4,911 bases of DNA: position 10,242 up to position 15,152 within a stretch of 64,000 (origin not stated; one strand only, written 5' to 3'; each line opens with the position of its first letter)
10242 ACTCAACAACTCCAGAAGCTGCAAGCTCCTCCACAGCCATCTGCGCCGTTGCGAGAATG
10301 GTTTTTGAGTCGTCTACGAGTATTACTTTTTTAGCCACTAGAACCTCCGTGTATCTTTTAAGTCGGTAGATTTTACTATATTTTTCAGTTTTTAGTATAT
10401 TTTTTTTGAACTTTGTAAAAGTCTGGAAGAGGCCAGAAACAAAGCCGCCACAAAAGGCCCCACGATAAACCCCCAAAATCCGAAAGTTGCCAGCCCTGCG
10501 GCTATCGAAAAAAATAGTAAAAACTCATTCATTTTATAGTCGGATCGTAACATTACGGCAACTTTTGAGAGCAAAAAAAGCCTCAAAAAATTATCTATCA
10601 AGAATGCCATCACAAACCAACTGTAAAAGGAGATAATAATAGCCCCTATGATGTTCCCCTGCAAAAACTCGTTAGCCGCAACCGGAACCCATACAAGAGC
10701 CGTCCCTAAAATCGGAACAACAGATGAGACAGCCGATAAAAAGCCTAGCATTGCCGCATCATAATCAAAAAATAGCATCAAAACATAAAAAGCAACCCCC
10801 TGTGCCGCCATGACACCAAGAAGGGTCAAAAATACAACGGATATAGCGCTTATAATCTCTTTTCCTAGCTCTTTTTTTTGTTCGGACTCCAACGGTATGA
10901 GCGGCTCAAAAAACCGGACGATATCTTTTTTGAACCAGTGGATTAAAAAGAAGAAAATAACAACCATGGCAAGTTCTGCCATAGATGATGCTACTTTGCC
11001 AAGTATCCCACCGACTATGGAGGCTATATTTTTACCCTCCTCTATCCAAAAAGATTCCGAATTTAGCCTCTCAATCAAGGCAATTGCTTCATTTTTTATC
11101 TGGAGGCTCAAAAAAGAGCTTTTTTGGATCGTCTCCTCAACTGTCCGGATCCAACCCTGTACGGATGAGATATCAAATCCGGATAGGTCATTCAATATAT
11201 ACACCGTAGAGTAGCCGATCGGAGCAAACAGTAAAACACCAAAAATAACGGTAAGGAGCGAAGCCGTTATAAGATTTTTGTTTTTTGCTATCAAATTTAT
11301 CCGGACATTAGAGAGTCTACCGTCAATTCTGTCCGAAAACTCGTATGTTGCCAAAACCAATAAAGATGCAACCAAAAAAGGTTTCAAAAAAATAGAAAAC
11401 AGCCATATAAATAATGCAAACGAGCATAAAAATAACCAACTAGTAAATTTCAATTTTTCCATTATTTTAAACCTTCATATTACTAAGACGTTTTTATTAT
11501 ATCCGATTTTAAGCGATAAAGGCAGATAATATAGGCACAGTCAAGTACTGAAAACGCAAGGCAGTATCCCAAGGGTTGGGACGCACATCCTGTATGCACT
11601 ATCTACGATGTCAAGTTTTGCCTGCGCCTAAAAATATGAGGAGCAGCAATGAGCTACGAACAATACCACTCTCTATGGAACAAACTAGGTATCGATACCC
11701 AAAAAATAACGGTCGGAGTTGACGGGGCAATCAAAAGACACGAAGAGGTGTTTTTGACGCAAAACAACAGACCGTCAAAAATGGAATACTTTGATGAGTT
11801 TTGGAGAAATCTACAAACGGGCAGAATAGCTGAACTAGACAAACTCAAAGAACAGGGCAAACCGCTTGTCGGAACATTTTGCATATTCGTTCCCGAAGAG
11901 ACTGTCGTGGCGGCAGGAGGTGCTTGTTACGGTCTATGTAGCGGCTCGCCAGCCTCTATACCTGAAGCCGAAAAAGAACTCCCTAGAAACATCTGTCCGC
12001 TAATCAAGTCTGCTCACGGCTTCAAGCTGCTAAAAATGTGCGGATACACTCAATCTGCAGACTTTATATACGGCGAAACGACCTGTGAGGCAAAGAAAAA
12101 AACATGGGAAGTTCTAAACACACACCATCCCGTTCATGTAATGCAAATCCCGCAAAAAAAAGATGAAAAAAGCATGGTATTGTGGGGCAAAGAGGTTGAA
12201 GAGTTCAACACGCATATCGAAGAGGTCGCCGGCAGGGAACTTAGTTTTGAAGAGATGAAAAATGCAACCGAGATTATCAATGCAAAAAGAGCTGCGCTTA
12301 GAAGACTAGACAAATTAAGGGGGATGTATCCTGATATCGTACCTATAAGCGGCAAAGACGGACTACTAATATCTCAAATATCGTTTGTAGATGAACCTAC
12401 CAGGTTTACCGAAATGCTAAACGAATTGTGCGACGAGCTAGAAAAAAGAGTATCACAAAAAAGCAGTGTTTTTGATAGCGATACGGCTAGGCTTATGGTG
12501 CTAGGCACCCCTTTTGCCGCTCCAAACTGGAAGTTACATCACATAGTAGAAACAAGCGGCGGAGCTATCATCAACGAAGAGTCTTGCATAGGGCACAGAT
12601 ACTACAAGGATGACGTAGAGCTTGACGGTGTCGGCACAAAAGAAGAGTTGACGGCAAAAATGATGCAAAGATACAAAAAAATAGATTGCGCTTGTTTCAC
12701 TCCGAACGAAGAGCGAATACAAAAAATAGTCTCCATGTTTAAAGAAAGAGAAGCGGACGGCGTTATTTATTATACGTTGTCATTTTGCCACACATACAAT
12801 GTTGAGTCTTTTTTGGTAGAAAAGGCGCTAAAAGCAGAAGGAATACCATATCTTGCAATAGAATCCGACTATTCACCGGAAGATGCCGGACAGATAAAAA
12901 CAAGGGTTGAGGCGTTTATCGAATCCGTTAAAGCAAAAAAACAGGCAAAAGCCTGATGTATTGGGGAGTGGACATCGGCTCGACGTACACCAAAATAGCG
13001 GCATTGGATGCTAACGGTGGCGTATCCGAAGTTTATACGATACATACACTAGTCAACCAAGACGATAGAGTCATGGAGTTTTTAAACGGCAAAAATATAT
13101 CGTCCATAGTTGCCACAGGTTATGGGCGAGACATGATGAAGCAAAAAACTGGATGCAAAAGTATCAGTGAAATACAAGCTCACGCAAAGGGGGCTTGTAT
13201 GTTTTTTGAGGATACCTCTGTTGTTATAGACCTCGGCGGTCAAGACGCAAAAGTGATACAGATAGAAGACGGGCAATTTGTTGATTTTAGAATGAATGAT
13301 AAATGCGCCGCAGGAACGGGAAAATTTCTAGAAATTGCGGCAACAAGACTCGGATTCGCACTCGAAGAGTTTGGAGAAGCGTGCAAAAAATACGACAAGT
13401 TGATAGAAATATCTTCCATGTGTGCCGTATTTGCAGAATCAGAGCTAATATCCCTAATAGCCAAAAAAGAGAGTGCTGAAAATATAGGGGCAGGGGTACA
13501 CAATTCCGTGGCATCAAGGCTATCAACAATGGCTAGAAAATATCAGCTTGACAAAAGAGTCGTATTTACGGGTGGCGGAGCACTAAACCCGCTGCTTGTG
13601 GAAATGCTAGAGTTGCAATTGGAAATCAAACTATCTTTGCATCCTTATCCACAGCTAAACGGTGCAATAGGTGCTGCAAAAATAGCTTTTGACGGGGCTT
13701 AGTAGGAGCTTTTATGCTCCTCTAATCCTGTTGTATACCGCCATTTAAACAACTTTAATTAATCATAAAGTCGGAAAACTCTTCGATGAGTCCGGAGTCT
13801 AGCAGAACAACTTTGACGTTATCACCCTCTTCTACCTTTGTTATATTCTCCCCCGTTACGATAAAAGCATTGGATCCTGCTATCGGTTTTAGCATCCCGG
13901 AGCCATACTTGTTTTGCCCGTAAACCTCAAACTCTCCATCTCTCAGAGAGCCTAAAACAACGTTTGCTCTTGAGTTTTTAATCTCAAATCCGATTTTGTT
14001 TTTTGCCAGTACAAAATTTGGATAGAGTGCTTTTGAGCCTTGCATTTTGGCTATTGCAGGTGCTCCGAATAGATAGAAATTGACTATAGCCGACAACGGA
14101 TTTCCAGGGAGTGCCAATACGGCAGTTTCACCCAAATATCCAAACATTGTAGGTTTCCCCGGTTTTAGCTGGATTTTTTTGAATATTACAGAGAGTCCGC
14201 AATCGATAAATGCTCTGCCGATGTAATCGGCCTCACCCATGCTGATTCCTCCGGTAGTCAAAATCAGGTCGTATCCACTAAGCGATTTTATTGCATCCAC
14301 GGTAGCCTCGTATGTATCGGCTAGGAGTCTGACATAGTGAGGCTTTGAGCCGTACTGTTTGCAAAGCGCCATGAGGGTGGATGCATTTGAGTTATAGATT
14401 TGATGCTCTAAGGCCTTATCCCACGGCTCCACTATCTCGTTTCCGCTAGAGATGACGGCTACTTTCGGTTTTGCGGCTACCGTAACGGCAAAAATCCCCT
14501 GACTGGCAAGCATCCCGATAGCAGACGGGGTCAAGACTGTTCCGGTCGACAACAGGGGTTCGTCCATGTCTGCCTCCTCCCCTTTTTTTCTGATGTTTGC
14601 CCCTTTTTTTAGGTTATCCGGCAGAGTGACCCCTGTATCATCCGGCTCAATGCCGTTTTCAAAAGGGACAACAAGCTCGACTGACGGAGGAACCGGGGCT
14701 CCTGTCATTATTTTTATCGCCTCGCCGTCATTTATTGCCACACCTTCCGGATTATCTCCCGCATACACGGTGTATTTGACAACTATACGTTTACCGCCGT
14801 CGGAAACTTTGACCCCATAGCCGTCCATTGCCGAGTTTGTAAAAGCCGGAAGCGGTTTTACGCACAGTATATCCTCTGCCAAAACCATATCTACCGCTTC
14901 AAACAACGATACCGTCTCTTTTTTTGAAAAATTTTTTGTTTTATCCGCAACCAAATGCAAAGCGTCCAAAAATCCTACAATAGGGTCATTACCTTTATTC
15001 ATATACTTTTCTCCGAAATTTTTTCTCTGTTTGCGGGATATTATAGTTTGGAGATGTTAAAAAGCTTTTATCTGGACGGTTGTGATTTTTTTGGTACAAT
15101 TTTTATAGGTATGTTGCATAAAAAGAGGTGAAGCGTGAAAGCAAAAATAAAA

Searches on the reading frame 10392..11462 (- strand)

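Call 40: search_protein_families(library=pfam, proteins=[window:10392-11462:-], max_evalue=0.00001)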
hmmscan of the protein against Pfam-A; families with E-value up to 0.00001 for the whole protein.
window:10392-11462:- (356 aa): 1 family
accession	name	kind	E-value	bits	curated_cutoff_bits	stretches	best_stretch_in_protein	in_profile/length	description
PF01594.21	AI-2E_transport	-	9.9e-28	97.7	34.3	1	11-345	7-322/327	AI-2E family transporter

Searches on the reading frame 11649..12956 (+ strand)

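Call 41: search_protein_families(library=pfam, proteins=[window:11649-12956:+], max_evalue=0.00001)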
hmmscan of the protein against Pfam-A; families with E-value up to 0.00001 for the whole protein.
window:11649-12956:+ (435 aa): 1 family
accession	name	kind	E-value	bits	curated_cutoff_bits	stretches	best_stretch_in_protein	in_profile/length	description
PF06050.19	HGD-D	-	2.8e-111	372.8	28.4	1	78-426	1-341/342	2-hydroxyglutaryl-CoA dehydratase, D-component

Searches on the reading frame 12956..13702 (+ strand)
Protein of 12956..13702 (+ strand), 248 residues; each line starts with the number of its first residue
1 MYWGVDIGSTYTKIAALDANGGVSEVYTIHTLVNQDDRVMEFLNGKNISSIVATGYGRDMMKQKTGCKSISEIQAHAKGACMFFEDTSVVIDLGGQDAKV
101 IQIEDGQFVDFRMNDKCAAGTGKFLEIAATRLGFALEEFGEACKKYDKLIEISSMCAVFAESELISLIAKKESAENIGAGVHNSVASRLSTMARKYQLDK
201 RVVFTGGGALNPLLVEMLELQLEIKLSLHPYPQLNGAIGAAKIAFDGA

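Call 41: search_protein_families(library=pfam, proteins=[window:12956-13702:+], max_evalue=0.00001)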
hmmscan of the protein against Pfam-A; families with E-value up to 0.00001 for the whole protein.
window:12956-13702:+ (248 aa): 1 family
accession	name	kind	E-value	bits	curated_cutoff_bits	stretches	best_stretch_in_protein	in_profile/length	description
PF01869.26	BcrAD_BadFG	-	1.7e-49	169.2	31.5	1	4-244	2-271/271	BadF/BadG/BcrA/BcrD ATPase family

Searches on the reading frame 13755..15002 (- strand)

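Call 41: search_protein_families(library=pfam, proteins=[window:13755-15002:-], max_evalue=0.00001)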
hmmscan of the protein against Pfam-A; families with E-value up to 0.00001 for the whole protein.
window:13755-15002:- (415 aa): 3 families
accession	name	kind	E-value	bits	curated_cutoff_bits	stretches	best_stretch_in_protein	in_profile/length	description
PF03453.22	MoeA_N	-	4.6e-36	124.4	30.8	1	13-169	5-160/160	MoeA N-terminal region (domain I and II)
PF00994.29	MoCF_biosynth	-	1.2e-26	93.5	26.6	1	182-318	1-143/144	Probable molybdopterin binding domain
PF03454.20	MoeA_C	-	1.9e-10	41.2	22.1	1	341-401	10-72/72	MoeA C-terminal region (domain IV)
